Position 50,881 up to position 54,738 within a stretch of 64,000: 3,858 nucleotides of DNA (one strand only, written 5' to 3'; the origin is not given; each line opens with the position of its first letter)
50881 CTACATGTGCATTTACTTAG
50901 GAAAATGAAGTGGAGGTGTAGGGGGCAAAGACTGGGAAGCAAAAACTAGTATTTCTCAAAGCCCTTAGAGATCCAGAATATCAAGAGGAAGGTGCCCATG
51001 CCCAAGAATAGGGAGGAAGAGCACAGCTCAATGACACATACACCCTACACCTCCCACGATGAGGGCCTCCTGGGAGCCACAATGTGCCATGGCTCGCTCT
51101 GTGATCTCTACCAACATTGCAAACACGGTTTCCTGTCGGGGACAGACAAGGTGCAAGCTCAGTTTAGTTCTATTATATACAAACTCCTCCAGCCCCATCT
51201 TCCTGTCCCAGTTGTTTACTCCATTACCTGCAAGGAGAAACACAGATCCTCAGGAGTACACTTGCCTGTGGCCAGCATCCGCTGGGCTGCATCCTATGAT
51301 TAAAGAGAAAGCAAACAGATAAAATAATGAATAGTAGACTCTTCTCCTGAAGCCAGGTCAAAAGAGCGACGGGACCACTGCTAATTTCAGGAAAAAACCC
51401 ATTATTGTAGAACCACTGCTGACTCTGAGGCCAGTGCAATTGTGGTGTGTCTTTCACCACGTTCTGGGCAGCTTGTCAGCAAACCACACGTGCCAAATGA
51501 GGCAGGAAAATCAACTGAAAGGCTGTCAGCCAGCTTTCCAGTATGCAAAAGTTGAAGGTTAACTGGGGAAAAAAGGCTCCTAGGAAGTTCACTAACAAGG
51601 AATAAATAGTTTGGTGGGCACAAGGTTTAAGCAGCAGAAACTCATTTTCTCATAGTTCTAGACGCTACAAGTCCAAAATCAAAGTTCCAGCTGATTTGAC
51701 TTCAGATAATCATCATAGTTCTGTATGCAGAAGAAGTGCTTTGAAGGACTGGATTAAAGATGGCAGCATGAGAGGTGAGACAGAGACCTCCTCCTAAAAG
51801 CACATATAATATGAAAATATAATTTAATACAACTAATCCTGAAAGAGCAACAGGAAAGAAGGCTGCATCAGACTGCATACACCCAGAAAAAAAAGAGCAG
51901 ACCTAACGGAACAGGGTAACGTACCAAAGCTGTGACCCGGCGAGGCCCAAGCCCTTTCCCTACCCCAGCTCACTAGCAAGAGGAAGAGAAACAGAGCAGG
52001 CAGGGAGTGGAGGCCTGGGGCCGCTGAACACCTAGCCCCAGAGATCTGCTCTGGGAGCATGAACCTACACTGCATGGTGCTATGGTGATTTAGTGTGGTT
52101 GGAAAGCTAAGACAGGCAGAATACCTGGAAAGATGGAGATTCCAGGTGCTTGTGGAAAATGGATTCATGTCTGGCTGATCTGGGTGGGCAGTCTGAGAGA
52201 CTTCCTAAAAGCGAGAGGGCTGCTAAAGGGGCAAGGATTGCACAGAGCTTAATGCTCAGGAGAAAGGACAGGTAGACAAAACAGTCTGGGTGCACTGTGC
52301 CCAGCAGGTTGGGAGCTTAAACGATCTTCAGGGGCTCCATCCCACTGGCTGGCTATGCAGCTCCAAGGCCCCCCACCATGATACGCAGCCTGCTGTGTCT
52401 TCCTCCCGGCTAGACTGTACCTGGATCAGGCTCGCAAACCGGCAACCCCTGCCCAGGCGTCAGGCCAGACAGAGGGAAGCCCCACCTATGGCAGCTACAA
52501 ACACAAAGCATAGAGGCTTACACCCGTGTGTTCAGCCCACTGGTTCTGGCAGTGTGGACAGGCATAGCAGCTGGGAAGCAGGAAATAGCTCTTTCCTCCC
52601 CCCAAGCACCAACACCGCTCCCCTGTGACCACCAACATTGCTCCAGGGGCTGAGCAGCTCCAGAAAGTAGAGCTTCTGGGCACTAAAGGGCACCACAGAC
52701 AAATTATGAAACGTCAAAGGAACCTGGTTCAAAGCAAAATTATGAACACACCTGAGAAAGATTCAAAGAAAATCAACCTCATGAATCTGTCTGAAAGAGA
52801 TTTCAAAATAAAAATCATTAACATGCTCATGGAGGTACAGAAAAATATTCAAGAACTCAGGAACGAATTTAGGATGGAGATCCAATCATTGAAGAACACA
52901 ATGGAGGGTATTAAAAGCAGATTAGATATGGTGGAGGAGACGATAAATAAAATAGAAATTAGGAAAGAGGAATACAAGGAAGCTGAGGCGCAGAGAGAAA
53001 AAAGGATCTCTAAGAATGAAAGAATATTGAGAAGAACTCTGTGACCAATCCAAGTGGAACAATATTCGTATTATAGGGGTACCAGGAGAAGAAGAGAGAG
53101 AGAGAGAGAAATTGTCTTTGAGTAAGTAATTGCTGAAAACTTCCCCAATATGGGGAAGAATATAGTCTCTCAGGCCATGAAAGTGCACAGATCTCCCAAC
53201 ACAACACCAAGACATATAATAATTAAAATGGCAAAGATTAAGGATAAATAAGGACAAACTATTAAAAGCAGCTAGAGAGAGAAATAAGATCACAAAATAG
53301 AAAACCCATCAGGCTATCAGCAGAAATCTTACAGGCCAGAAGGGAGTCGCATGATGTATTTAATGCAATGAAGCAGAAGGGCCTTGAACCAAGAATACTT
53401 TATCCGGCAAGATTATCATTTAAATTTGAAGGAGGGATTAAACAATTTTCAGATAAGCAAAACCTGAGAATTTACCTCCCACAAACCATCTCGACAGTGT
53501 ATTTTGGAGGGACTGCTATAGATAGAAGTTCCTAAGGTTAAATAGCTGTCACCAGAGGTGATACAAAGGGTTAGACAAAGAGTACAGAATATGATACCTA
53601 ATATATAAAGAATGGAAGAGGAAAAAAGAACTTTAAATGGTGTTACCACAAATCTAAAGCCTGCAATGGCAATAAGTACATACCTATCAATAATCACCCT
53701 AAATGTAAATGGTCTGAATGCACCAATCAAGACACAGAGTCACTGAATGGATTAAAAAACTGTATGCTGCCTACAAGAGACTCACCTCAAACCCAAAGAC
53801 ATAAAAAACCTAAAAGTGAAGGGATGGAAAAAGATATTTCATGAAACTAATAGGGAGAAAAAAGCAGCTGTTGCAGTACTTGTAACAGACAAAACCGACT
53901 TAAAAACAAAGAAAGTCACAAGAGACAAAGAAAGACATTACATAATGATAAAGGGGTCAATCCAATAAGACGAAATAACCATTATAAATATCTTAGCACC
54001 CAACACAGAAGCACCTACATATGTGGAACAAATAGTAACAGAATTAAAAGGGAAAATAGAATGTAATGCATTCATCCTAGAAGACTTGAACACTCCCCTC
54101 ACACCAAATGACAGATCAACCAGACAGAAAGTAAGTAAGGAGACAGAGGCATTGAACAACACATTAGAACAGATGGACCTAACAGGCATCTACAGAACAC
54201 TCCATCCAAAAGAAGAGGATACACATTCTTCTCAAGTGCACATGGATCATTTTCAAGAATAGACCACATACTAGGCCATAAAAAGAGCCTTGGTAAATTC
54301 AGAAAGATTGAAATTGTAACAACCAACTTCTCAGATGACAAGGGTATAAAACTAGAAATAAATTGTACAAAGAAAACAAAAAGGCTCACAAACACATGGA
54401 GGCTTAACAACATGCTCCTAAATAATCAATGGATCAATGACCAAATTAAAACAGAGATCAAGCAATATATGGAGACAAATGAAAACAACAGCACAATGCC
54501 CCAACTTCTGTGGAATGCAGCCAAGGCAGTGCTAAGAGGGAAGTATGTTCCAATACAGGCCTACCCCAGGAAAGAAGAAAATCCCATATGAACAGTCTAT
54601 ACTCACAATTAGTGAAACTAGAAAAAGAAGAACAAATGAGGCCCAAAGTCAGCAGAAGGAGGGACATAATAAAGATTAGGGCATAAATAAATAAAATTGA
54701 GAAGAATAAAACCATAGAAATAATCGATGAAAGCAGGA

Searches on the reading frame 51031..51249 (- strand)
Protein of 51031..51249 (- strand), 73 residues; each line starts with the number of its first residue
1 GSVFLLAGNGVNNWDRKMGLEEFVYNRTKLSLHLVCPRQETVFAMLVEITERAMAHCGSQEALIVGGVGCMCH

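Call 36: search_protein_families(library=pfam, proteins=[window:51031-51249:-])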
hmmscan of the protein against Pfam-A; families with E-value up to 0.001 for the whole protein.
window:51031-51249:- (73 aa): 1 family
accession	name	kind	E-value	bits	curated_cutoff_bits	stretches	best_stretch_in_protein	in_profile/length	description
PF00814.31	TsaD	-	0.00021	21.5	24.8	1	36-70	195-229/264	tRNA N6-adenosine threonylcarbamoyltransferase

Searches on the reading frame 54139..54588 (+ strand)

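Call 46: search_protein_families(library=pfam, proteins=[window:54139-54588:+], max_evalue=0.01)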
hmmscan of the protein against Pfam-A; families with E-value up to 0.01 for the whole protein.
window:54139-54588:+ (150 aa): 1 family
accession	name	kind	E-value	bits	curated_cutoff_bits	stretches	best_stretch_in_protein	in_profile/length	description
PF04966.18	OprB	-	0.0079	16.1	22.9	1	58-123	61-102/372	Carbohydrate-selective porin, OprB family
